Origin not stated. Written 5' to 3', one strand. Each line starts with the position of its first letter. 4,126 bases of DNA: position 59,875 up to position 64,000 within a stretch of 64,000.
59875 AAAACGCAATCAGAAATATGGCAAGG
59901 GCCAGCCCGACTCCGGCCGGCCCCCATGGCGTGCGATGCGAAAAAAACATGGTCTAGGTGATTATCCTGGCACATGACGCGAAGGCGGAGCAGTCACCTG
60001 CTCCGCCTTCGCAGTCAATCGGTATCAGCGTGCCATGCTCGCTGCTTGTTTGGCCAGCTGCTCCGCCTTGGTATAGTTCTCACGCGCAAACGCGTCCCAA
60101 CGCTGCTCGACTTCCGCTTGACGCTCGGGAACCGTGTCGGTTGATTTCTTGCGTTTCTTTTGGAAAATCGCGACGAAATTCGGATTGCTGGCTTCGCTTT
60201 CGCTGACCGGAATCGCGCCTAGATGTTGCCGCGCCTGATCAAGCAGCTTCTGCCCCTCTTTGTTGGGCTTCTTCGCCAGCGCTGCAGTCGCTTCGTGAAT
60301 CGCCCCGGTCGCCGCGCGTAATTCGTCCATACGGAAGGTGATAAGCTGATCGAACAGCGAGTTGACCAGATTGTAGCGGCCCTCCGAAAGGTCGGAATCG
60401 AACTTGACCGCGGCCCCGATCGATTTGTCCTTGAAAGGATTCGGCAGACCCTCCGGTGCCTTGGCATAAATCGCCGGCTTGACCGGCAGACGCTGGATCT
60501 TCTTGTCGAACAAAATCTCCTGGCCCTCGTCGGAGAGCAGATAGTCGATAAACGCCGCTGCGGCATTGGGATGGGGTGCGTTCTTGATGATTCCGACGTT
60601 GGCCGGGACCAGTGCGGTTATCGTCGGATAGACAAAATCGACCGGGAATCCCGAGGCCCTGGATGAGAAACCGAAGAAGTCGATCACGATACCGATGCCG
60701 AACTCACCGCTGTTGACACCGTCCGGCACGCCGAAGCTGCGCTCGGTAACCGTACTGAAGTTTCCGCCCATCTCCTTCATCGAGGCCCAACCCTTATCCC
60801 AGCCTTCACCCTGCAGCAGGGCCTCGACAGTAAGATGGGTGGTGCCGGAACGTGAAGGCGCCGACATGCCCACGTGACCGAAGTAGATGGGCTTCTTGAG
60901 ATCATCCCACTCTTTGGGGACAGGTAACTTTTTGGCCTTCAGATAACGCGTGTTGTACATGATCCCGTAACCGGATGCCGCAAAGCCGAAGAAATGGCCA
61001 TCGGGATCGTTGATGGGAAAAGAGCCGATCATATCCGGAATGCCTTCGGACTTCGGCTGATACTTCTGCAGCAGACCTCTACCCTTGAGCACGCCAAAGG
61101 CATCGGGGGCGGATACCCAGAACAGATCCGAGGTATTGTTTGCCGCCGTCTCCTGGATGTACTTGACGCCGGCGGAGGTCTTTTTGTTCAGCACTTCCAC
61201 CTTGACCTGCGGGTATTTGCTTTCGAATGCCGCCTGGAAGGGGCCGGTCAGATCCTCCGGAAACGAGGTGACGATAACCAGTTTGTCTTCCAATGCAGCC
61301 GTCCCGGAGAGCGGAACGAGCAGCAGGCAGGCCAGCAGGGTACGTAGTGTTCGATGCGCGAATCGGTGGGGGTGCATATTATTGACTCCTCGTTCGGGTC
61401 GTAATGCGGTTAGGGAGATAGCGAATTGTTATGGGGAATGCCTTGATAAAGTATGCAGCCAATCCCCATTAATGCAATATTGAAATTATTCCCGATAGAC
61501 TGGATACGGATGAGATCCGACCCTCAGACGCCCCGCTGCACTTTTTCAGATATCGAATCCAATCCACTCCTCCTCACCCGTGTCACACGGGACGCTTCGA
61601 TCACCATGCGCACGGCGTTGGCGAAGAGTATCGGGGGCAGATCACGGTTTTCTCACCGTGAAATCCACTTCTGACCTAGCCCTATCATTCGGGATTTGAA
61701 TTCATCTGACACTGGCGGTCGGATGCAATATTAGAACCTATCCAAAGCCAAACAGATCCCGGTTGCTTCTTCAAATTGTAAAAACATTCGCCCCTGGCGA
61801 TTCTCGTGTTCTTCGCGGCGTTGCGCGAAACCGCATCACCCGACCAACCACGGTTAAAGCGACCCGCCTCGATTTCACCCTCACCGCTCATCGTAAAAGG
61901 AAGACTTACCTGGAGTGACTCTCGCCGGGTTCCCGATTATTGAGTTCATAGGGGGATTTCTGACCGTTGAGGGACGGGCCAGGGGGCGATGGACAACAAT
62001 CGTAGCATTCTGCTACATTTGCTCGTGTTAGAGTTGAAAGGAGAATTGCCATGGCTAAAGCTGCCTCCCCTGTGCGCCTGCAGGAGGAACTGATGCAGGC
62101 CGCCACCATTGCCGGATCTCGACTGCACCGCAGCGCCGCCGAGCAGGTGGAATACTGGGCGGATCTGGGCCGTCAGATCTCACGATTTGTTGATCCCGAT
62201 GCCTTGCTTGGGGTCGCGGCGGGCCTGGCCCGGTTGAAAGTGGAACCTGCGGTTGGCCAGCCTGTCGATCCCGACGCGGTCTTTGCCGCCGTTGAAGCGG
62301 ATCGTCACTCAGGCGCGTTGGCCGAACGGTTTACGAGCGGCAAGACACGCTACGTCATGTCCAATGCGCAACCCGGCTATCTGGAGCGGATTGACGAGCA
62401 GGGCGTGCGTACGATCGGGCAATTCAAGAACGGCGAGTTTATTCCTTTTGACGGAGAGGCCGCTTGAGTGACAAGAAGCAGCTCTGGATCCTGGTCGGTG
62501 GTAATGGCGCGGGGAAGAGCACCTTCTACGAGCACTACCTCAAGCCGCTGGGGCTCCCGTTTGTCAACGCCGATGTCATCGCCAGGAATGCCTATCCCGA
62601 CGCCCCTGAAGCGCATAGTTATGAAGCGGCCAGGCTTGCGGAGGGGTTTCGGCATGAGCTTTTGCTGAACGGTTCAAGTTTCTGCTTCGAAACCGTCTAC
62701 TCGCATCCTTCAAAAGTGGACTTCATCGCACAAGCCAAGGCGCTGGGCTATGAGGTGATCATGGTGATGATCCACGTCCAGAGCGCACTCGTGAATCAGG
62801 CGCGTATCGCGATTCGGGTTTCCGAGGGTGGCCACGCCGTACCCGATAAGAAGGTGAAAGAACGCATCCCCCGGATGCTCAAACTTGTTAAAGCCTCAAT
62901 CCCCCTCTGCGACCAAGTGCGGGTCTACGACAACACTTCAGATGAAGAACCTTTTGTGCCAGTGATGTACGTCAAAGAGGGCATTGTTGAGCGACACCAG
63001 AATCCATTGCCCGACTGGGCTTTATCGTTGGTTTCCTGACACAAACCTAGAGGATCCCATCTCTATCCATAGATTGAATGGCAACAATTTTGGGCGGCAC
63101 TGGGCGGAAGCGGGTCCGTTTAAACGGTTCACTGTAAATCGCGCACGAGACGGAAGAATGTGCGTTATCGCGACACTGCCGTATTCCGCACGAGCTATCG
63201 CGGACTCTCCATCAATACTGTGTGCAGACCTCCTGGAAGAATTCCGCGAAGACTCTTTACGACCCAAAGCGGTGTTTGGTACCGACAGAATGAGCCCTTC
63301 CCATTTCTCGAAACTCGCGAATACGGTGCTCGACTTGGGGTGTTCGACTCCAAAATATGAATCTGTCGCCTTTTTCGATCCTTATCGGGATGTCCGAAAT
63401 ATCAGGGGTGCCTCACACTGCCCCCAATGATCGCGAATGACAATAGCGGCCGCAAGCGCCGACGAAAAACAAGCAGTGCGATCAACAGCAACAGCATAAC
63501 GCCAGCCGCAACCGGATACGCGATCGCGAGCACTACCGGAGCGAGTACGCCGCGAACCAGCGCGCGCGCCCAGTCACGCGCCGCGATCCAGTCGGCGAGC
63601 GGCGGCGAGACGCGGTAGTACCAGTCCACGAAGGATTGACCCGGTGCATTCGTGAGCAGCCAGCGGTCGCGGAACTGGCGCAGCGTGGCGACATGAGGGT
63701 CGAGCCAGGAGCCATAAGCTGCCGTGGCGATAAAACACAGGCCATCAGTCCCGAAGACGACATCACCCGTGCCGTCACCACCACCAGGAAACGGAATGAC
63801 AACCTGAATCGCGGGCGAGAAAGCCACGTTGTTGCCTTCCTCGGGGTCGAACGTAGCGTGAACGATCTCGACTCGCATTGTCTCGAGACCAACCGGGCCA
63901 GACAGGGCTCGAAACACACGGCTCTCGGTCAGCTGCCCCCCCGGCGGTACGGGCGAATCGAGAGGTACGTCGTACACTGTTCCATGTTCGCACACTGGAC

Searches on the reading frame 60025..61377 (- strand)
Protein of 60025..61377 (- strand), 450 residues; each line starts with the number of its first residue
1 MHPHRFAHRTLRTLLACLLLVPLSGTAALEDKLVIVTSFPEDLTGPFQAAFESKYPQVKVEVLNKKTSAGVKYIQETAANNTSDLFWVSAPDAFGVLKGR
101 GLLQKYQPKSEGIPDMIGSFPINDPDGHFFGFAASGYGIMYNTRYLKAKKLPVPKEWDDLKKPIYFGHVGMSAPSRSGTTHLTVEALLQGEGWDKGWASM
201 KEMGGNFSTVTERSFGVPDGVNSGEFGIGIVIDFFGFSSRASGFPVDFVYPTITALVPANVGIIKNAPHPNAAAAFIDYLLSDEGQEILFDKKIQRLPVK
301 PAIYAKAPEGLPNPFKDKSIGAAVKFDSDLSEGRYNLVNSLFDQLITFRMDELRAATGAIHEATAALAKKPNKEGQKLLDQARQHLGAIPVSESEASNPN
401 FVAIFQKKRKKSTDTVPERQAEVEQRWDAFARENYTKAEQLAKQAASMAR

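Call 89: find_encoding_contigs(protein=window:60025-61377:-, flank=10000, max_places=2)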
Protein window:60025-61377:- (450 aa): 19 contigs read that carry it; 2 places shown.
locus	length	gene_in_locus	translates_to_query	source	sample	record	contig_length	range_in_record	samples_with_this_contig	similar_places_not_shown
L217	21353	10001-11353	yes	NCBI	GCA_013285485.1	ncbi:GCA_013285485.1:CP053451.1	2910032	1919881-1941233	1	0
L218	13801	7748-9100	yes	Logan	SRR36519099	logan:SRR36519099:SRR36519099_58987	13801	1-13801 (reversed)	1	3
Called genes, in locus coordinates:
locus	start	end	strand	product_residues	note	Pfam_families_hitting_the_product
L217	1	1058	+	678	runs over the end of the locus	PF01935:DUF87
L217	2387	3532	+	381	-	PF00196:GerE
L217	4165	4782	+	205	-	-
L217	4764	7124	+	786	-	PF17164:DUF5122 (faint), PF03160:Calx-beta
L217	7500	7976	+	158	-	-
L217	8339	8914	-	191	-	PF06414:Zeta_toxin, PF13671:AAA_33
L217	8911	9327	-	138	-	PF11903:ParD_like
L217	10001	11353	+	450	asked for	PF01547:SBP_bac_1, PF13531:SBP_bac_11, PF13416:SBP_bac_8, PF13343:SBP_bac_6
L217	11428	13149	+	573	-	PF00528:BPD_transp_1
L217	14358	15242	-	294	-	PF01634:HisG, PF08029:HisG_C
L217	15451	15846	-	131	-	PF01502:PRA-CH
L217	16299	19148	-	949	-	PF00133:tRNA-synt_1, PF09334:tRNA-synt_1g (faint), PF13603:tRNA-synt_1_2 (weak), PF08264:Anticodon_1, PF10458:Val_tRNA-synt_C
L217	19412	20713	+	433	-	PF00578:AhpC-TSA, PF08534:Redoxin, PF00085:Thioredoxin (weak), PF13905:Thioredoxin_8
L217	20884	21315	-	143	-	PF04364:DNA_pol3_chi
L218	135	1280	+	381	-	PF00196:GerE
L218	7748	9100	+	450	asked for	PF01547:SBP_bac_1, PF13531:SBP_bac_11, PF13416:SBP_bac_8, PF13343:SBP_bac_6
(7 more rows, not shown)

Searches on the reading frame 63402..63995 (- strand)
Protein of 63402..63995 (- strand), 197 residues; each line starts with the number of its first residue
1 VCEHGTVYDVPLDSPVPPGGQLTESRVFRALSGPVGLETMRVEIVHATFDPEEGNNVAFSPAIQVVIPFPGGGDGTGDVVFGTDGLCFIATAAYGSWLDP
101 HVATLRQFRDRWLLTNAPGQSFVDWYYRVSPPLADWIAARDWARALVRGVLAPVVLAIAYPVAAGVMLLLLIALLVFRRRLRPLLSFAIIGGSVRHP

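Call 84: find_encoding_contigs(protein=window:63402-63995:-, flank=10000, max_places=1)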
Protein window:63402-63995:- (197 aa): no gene with exactly this product is on record in the collection.
